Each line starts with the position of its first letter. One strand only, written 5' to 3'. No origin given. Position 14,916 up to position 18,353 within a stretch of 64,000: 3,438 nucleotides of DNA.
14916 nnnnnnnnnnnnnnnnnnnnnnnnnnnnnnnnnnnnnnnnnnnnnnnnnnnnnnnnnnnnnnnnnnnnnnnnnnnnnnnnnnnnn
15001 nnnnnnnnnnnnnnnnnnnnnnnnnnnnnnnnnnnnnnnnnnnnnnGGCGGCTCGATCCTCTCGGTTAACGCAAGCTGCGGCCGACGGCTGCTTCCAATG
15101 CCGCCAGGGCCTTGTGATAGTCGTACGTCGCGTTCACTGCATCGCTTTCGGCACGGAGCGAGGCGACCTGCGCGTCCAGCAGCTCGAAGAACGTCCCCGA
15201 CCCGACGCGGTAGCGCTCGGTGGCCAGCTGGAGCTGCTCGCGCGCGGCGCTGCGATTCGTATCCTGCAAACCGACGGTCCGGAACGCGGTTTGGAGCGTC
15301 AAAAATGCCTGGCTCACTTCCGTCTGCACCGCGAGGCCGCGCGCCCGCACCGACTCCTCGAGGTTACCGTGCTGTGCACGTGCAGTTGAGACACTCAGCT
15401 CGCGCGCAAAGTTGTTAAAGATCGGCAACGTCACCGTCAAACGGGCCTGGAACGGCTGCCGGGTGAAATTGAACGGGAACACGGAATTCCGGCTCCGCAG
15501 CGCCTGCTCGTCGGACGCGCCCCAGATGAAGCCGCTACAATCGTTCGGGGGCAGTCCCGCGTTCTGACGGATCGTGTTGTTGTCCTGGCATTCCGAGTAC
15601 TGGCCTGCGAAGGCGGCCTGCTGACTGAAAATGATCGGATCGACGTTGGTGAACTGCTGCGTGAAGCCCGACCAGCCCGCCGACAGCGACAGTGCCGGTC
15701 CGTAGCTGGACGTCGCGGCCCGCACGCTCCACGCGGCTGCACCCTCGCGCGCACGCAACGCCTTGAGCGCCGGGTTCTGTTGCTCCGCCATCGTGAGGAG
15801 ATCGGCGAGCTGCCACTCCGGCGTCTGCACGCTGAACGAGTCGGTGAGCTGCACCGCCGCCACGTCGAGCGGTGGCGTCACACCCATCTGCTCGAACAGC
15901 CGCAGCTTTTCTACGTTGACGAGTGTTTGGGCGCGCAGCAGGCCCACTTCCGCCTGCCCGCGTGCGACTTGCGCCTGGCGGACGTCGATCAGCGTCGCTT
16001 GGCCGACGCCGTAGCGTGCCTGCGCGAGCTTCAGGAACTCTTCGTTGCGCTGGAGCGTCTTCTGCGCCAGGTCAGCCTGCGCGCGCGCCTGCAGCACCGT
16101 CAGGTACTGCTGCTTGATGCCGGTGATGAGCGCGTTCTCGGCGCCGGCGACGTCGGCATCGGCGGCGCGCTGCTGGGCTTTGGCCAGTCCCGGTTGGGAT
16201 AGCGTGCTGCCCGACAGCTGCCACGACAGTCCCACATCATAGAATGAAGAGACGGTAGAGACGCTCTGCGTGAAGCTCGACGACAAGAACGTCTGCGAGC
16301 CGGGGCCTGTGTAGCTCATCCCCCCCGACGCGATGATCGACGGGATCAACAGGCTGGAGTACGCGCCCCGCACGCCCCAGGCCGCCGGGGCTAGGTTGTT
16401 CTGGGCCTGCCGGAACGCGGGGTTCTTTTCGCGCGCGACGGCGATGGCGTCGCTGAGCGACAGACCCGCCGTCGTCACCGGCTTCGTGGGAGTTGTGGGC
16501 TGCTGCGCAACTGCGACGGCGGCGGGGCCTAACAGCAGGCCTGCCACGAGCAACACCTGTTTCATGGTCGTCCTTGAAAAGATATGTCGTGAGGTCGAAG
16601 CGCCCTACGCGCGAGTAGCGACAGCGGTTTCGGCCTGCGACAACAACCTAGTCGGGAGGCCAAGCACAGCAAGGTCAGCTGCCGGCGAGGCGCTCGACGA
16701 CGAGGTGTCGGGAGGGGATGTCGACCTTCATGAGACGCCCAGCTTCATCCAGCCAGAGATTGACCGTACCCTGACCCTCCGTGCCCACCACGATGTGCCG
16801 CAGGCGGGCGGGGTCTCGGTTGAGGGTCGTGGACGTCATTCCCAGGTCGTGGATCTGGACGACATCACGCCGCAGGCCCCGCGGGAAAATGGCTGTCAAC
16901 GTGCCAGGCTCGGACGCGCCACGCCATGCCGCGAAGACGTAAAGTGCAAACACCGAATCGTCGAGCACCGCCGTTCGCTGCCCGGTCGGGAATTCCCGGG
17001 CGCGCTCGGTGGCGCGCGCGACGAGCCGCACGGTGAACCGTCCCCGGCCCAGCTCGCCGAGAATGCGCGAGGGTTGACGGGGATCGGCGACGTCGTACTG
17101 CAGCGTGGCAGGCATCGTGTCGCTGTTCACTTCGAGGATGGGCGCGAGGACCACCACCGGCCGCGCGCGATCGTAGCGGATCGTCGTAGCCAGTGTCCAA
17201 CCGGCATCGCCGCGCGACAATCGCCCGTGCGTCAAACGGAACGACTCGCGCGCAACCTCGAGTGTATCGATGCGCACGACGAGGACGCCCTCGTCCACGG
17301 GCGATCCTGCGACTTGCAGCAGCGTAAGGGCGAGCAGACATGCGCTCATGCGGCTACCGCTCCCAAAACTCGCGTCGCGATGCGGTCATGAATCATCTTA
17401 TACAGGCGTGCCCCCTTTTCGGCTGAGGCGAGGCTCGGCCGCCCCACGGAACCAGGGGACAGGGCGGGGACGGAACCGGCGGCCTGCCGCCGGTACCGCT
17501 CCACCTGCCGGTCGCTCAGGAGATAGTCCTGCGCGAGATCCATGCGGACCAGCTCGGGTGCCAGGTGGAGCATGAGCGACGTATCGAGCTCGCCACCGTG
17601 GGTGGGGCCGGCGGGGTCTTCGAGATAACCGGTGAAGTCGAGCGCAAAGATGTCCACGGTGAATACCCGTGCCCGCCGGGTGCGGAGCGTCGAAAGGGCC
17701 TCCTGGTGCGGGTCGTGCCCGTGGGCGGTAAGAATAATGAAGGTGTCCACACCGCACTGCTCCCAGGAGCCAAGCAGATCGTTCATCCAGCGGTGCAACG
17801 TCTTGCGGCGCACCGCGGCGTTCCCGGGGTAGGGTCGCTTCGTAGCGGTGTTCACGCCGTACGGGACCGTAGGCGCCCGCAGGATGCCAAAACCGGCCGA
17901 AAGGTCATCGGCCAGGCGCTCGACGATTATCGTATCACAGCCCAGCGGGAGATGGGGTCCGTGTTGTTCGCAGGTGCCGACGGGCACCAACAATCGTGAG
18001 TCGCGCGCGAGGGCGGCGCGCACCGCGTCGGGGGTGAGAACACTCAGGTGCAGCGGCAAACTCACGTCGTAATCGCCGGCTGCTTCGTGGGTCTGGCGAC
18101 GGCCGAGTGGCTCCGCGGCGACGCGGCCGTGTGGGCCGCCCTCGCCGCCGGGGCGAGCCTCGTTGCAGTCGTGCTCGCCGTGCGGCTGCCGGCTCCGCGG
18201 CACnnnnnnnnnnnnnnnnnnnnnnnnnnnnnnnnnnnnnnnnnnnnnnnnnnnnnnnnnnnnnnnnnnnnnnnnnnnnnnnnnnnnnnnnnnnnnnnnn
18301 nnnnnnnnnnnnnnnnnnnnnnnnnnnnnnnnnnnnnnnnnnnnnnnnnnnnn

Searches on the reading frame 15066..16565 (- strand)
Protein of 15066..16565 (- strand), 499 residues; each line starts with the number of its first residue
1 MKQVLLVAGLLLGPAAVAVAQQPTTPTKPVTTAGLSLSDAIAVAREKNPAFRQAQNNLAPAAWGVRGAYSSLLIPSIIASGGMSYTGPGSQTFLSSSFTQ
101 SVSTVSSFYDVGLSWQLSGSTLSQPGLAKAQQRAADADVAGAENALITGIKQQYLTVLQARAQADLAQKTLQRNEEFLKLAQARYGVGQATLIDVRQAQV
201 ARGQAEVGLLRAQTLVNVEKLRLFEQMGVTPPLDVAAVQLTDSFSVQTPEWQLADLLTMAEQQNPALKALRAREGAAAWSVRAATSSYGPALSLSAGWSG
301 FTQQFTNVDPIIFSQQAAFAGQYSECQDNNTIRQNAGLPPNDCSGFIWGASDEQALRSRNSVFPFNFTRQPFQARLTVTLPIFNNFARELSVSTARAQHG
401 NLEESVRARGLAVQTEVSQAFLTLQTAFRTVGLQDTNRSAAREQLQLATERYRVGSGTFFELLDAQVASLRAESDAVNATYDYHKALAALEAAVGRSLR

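Call 4: search_protein_families(library=pfam, proteins=[window:15066-16565:-])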
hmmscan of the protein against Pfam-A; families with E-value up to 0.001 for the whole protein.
window:15066-16565:- (499 aa): 1 family
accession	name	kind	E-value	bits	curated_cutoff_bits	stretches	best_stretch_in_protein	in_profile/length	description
PF02321.23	OEP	-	6.9e-50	169.9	22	2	253-495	1-187/187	Outer membrane efflux protein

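Call 5: search_protein_families(library=ncbifam, proteins=[window:15066-16565:-])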
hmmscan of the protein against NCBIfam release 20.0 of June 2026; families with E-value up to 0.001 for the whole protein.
window:15066-16565:- (499 aa): 8 families
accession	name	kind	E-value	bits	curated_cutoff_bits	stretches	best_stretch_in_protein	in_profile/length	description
TIGR01844.1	type_I_sec_TolC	subfamily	7.3e-35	120.8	225.15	2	35-297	3-258/414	TolC family outer membrane protein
TIGR01845.1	outer_NodT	subfamily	2.6e-24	85.9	210.05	2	37-300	59-319/460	efflux transporter outer membrane subunit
NF007002.0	PRK09465.1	equivalog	5.6e-16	58.1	495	1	42-306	31-285/460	outer membrane channel protein TolC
NF052390.1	efflux_OMP_AbuO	equivalog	1.3e-07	30.7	700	1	389-496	325-432/447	multidrug efflux outer membrane protein AbuO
NF033143.1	efflux_OM_AdeK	equivalog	3.4e-07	29.4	900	1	133-300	155-319/480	multidrug efflux RND transporter AdeIJK outer membrane channel subunit AdeK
NF033142.1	efflux_OM_AdeC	exception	1.9e-06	26.8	975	0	143-295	165-315/465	multidrug efflux RND transporter AdeABC outer membrane channel subunit AdeC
NF047721.1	ToxDrgExpTdeA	equivalog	0.0003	19.8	550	1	128-305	143-318/455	toxin/drug exporter TdeA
NF045679.1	DiMtlExpIhpA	equivalog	0.00041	19.1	650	1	376-497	295-415/424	divalent metal ion exporter subunit IhpA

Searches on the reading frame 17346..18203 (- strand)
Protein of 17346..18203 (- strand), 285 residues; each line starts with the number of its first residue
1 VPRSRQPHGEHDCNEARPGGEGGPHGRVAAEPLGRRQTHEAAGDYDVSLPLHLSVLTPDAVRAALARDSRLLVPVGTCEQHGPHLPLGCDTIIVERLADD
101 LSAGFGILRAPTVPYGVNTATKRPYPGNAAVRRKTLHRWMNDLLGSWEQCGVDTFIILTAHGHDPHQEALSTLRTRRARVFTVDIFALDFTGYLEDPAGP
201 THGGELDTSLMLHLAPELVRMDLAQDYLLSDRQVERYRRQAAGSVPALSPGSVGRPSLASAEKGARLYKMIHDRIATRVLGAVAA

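Call 76: search_protein_families(library=pfam, proteins=[window:17346-18203:-], max_evalue=0.01)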
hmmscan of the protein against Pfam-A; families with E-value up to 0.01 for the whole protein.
window:17346-18203:- (285 aa): 1 family
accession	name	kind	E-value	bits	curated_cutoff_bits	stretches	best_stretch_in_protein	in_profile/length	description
PF02633.19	Creatininase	-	1.6e-48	165.6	31.3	1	56-277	3-236/238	Creatinine amidohydrolase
